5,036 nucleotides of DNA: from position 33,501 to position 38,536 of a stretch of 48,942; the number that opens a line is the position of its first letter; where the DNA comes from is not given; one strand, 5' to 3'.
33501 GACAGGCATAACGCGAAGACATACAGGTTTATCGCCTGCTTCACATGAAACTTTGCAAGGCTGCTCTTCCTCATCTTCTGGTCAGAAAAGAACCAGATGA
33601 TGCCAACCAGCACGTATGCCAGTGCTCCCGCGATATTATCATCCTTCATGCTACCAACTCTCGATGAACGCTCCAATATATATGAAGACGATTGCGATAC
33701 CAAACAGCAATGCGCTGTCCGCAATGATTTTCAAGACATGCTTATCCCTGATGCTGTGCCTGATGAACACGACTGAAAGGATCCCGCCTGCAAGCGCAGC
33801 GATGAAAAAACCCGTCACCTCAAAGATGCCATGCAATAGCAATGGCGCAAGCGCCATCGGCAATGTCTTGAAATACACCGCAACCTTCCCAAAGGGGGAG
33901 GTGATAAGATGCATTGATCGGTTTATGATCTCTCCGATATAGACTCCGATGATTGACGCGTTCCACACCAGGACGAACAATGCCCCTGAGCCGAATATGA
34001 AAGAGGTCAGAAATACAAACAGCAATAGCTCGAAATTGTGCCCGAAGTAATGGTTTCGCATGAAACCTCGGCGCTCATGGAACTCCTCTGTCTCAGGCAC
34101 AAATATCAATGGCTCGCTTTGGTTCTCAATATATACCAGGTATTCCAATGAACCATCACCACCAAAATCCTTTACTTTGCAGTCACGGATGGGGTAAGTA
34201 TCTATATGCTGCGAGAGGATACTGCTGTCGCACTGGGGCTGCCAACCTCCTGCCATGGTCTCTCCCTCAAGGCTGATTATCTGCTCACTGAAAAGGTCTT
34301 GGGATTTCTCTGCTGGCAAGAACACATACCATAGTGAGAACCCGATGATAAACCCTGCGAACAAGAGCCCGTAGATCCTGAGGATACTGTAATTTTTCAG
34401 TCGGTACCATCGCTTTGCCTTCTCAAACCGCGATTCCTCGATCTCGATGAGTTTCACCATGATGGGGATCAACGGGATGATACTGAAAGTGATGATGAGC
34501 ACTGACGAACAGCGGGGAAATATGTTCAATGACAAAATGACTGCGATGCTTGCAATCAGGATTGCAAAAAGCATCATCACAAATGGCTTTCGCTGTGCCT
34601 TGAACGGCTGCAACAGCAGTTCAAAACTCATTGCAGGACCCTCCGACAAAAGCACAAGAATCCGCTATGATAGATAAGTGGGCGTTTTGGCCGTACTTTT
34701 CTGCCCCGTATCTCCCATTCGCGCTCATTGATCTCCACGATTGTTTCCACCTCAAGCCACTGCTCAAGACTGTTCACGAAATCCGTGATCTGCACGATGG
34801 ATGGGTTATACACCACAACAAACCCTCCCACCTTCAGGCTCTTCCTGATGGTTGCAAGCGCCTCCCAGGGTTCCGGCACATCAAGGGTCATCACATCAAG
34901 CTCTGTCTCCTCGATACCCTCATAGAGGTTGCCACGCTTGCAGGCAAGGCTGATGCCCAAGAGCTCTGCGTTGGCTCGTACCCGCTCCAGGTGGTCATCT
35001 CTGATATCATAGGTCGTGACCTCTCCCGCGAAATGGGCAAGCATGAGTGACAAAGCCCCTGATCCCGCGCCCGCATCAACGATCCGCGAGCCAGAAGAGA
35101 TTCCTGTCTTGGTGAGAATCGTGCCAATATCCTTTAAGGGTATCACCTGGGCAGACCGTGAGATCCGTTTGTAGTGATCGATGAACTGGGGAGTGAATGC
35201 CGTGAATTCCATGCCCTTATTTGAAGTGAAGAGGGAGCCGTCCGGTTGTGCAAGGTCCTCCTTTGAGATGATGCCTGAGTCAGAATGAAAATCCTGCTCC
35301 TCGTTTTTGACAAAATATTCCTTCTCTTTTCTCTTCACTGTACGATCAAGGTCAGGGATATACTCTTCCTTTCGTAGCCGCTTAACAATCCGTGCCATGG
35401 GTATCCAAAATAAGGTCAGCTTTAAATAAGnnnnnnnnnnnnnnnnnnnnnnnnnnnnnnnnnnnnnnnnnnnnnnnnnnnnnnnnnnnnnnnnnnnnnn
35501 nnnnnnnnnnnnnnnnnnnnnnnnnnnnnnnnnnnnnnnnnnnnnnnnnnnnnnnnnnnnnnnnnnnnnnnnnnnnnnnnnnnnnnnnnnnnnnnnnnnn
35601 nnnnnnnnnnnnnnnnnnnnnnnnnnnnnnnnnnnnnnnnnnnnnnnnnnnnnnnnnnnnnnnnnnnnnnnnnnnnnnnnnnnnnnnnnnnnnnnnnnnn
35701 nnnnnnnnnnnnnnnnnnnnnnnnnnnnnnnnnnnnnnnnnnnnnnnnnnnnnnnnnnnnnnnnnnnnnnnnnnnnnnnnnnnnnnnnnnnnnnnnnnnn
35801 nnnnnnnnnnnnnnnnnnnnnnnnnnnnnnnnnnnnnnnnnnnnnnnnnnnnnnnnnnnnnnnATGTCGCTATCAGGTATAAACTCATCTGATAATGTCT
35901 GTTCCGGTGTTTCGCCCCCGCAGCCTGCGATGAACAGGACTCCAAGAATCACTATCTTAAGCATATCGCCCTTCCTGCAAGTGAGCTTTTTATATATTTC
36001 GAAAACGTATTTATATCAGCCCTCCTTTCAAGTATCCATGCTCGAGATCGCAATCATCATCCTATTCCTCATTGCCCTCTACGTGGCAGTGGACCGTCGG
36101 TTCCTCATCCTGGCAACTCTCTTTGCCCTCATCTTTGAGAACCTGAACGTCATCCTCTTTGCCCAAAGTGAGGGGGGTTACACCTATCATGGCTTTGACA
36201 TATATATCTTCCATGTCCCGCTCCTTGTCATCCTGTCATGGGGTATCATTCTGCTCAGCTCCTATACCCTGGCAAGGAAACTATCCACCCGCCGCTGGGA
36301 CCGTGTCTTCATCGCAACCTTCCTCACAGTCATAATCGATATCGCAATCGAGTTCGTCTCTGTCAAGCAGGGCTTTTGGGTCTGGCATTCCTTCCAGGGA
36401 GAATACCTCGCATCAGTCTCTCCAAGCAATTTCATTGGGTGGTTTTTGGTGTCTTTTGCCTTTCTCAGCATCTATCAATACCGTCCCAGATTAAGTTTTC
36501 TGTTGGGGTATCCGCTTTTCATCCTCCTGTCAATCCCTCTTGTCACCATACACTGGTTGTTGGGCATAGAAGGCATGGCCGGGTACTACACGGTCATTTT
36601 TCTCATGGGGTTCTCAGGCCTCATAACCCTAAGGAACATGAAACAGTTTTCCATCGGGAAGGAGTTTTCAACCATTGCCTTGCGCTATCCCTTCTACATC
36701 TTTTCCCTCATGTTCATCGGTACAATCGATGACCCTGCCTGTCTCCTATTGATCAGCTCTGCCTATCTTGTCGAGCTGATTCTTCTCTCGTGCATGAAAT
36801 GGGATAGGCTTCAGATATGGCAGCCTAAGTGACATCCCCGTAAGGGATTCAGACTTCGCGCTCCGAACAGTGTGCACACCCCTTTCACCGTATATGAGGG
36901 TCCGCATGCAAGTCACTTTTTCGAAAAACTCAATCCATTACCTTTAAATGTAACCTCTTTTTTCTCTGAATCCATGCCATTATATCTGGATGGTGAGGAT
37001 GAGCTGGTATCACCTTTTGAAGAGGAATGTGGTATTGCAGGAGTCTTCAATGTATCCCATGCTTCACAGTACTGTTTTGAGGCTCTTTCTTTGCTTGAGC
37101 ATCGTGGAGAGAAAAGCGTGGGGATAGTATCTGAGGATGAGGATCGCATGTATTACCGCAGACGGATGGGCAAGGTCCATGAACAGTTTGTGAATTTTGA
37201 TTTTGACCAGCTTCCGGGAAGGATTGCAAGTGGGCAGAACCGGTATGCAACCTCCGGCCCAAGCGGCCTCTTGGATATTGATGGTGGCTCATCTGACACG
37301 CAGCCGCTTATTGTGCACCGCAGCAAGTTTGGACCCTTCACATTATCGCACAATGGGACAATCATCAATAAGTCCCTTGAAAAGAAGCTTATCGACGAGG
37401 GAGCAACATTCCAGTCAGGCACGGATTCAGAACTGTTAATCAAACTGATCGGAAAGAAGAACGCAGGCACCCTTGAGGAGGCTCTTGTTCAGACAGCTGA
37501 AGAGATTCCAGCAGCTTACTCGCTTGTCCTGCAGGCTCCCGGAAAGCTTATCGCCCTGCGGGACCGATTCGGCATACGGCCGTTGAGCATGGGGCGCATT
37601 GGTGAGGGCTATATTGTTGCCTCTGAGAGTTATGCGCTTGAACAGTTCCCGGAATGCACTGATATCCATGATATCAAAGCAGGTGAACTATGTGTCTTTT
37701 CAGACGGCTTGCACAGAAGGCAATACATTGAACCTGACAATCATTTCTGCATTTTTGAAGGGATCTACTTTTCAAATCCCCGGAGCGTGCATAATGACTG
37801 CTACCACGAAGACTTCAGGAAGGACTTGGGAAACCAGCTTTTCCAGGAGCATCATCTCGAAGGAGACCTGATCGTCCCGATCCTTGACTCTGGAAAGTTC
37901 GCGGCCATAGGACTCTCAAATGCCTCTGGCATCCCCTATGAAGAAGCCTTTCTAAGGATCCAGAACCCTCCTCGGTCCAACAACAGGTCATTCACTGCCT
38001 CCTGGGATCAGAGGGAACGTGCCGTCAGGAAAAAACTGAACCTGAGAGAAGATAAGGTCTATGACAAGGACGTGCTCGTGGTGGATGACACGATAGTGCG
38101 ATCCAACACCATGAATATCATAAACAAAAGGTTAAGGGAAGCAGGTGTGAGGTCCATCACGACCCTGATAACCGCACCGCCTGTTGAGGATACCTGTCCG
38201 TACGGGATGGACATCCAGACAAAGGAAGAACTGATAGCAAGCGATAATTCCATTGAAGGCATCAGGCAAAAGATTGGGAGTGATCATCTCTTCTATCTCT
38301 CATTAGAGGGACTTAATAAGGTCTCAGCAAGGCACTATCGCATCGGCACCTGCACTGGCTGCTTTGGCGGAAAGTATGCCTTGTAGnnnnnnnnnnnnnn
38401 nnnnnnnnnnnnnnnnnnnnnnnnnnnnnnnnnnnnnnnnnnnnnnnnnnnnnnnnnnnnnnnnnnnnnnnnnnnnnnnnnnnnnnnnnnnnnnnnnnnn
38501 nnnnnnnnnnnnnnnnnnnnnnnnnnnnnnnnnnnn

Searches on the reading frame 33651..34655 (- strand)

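Call 74: search_protein_families(library=pfam, proteins=[window:33651-34655:-], max_evalue=0.00001)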
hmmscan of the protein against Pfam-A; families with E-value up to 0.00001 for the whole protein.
window:33651-34655:- (334 aa): 1 family
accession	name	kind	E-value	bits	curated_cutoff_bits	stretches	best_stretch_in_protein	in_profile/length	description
PF01944.22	SpoIIM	-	8e-09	36.1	26.9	1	197-333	41-159/163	Stage II sporulation protein M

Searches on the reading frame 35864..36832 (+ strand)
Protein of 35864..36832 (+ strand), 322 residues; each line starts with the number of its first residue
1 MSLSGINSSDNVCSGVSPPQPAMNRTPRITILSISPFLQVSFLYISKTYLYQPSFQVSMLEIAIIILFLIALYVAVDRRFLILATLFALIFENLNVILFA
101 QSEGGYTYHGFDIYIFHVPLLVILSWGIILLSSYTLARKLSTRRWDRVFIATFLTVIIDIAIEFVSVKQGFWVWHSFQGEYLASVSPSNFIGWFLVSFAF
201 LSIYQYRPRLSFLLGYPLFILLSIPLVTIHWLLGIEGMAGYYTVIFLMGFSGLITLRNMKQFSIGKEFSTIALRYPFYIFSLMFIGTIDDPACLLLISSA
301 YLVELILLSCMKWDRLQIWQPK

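Call 74: search_protein_families(library=pfam, proteins=[window:35864-36832:+], max_evalue=0.00001)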
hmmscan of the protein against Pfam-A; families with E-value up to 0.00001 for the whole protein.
window:35864-36832:+ (322 aa): 1 family
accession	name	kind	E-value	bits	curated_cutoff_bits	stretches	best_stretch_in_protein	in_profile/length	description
PF04240.17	Caroten_synth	-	6.4e-13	49.6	25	1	64-206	12-158/209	Carotenoid biosynthesis protein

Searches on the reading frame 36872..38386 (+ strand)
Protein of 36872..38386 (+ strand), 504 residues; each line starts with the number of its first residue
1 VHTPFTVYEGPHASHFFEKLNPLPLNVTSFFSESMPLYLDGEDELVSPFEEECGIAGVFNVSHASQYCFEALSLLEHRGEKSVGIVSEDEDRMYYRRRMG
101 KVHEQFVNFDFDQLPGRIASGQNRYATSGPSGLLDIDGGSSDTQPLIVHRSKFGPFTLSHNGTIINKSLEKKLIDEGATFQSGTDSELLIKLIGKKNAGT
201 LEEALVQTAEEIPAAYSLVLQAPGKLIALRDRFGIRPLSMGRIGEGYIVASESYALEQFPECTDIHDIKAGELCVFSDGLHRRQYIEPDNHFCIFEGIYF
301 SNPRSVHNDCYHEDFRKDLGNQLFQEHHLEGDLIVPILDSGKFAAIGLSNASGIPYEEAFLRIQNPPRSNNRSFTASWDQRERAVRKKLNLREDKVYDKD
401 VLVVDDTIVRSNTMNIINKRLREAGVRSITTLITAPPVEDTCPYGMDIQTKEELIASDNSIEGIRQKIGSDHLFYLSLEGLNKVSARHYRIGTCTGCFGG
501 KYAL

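Call 17: search_protein_families(library=pfam, proteins=[window:36872-38386:+], max_evalue=0.00001)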
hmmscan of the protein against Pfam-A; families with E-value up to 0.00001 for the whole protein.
window:36872-38386:+ (504 aa): 2 families
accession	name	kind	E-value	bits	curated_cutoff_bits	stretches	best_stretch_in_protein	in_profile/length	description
PF13522.11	GATase_6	-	2.7e-15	57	27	1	137-252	25-130/130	Glutamine amidotransferase domain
PF13537.11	GATase_7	-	6.7e-15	55.6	25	1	135-257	5-122/123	Glutamine amidotransferase domain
